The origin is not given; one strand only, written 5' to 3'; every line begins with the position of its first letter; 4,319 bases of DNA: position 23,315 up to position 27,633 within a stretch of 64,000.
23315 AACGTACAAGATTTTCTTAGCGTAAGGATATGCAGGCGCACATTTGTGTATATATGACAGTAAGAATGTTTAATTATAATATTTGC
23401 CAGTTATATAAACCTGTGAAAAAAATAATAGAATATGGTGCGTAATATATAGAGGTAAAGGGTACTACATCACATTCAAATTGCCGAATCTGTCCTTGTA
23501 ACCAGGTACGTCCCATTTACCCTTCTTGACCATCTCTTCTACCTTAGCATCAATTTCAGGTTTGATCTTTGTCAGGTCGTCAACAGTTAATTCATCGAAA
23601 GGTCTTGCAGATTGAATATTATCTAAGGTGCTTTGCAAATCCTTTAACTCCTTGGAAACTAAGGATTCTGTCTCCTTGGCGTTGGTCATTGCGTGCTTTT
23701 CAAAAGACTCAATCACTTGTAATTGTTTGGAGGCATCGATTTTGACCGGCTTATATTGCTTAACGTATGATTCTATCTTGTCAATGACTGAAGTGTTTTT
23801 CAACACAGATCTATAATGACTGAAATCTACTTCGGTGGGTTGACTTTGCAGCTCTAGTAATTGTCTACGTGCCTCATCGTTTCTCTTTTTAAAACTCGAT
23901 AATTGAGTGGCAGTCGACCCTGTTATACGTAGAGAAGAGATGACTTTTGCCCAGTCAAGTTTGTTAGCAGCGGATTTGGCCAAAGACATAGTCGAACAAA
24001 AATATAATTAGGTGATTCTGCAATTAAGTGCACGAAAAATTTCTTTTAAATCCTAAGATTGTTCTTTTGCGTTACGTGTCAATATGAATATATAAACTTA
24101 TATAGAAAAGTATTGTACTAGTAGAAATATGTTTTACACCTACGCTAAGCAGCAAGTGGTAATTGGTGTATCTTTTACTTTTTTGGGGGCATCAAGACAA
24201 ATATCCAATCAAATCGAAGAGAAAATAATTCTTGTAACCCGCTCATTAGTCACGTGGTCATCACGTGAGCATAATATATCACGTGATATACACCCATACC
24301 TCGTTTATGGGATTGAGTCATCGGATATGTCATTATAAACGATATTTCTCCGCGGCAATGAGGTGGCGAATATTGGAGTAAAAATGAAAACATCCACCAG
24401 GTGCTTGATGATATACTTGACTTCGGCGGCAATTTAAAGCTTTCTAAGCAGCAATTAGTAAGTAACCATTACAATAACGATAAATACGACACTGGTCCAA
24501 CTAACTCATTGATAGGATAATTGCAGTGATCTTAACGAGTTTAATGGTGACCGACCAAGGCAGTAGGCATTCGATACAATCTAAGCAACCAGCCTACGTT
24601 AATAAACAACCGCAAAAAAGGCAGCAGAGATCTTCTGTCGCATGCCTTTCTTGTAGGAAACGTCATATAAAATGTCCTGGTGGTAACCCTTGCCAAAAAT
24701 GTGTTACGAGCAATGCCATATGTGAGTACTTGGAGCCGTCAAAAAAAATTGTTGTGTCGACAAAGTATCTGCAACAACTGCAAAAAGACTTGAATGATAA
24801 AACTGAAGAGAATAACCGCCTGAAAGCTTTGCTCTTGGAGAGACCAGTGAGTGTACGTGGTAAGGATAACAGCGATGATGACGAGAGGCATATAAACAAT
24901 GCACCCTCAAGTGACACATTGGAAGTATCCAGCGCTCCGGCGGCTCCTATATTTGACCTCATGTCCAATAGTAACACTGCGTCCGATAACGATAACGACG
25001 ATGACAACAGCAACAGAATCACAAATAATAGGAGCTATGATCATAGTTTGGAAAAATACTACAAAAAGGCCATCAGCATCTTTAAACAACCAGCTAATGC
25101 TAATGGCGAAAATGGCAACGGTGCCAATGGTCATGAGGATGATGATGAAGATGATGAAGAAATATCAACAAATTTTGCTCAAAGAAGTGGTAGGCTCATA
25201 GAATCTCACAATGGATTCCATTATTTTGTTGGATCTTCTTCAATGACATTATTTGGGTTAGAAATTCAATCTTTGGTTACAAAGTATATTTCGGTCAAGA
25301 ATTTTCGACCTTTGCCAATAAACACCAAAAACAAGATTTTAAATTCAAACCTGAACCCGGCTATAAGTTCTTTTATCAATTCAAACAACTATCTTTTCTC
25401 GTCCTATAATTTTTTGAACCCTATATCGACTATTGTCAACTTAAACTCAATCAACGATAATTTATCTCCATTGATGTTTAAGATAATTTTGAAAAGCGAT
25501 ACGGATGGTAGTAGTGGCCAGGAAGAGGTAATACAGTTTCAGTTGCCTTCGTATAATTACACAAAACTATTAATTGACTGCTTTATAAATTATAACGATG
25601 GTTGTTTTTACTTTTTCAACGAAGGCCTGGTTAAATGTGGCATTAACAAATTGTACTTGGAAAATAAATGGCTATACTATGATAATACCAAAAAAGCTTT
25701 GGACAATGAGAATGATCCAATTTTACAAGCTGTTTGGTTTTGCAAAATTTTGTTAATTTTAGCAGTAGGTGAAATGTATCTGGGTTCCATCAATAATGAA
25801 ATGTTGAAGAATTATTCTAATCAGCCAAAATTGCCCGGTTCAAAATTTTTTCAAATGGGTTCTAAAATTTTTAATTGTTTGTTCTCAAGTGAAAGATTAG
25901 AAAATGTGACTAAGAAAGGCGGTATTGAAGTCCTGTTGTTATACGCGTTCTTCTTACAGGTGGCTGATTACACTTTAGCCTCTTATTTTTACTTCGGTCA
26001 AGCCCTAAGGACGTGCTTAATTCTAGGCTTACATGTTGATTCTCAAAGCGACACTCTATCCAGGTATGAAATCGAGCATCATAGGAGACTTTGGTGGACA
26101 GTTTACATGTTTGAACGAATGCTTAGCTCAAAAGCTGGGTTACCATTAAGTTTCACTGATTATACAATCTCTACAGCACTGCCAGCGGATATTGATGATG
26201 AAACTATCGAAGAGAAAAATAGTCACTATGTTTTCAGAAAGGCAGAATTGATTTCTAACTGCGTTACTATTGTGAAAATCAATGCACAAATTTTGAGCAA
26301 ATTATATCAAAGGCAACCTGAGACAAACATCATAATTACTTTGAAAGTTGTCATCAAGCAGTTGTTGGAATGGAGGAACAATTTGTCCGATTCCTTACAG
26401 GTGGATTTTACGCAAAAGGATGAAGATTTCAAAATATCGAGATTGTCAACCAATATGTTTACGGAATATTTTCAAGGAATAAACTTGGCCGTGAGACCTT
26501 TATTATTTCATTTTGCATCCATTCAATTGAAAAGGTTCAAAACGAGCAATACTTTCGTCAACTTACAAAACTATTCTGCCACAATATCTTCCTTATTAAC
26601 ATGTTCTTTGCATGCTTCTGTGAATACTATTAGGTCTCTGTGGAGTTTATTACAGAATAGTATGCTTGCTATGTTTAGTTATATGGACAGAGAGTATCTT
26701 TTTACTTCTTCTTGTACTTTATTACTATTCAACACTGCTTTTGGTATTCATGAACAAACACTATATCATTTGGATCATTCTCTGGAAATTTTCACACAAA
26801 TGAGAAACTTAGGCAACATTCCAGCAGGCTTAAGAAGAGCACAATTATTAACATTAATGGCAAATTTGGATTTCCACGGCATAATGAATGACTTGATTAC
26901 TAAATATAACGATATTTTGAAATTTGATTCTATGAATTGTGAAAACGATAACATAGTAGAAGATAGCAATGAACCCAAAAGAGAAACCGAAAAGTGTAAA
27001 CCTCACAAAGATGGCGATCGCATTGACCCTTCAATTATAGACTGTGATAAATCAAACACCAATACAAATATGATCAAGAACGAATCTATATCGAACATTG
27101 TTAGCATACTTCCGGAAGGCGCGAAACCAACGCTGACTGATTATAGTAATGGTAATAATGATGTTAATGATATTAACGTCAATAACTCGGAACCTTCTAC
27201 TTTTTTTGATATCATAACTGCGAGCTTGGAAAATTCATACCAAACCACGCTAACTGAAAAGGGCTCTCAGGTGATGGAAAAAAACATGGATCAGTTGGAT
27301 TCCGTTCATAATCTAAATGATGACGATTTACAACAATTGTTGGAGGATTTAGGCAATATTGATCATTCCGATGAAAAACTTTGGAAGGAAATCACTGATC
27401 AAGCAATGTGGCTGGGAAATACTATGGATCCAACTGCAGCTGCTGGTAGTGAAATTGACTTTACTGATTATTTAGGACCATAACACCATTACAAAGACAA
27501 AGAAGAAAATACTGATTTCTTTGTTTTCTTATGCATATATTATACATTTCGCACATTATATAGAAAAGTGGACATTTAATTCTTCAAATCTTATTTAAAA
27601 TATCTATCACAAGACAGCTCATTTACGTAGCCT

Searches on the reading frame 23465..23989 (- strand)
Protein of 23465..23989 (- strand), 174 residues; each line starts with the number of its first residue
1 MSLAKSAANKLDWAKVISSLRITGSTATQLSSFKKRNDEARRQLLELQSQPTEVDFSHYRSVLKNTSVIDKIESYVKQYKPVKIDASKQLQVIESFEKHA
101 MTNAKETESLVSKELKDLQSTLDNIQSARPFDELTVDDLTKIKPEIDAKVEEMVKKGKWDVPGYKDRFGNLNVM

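Call 42: search_protein_families(library=pfam, proteins=[window:23465-23989:-])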
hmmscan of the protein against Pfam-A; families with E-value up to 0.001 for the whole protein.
window:23465-23989:- (174 aa): 1 family
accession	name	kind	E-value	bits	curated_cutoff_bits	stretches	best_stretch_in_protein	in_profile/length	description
PF05873.17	Mt_ATP-synt_D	-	1.7e-18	67.3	27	1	6-147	4-142/154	ATP synthase D chain, mitochondrial (ATP5H)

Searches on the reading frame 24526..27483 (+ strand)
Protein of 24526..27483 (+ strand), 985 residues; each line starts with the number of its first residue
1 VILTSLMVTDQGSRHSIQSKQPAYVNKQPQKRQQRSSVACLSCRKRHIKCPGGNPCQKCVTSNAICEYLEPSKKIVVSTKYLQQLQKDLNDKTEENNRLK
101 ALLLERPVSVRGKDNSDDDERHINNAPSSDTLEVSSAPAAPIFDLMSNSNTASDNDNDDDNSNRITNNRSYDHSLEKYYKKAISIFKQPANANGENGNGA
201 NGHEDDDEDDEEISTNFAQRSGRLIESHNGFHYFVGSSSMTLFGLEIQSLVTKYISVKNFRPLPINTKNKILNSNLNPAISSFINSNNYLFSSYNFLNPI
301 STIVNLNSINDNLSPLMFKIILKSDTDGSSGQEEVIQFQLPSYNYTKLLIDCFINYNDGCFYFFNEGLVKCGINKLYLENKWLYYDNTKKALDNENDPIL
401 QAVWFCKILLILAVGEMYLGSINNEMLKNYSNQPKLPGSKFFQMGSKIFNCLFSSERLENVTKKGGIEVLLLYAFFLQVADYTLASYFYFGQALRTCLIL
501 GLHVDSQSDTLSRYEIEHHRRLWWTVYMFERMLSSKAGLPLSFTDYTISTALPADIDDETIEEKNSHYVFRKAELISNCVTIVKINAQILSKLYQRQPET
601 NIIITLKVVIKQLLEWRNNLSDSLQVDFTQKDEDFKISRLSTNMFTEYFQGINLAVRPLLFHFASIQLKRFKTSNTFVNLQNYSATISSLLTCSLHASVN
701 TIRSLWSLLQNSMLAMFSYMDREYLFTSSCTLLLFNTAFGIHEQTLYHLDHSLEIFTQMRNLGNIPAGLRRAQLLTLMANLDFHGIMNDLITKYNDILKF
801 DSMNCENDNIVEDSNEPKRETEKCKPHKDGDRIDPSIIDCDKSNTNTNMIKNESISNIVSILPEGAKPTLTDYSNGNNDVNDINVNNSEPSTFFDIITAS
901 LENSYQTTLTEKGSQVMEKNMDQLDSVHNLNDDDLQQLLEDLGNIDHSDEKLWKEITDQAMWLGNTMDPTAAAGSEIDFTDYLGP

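Call 42: search_protein_families(library=pfam, proteins=[window:24526-27483:+])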
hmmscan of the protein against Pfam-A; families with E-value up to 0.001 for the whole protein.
window:24526-27483:+ (985 aa): 2 families
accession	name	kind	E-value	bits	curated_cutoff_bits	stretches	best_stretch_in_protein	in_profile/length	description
PF04082.23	Fungal_trans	-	1.6e-20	73.8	23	1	397-625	36-258/262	Fungal specific transcription factor domain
PF00172.23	Zn_clus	-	2.7e-11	43.8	21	1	38-74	1-38/39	Fungal Zn(2)-Cys(6) binuclear cluster domain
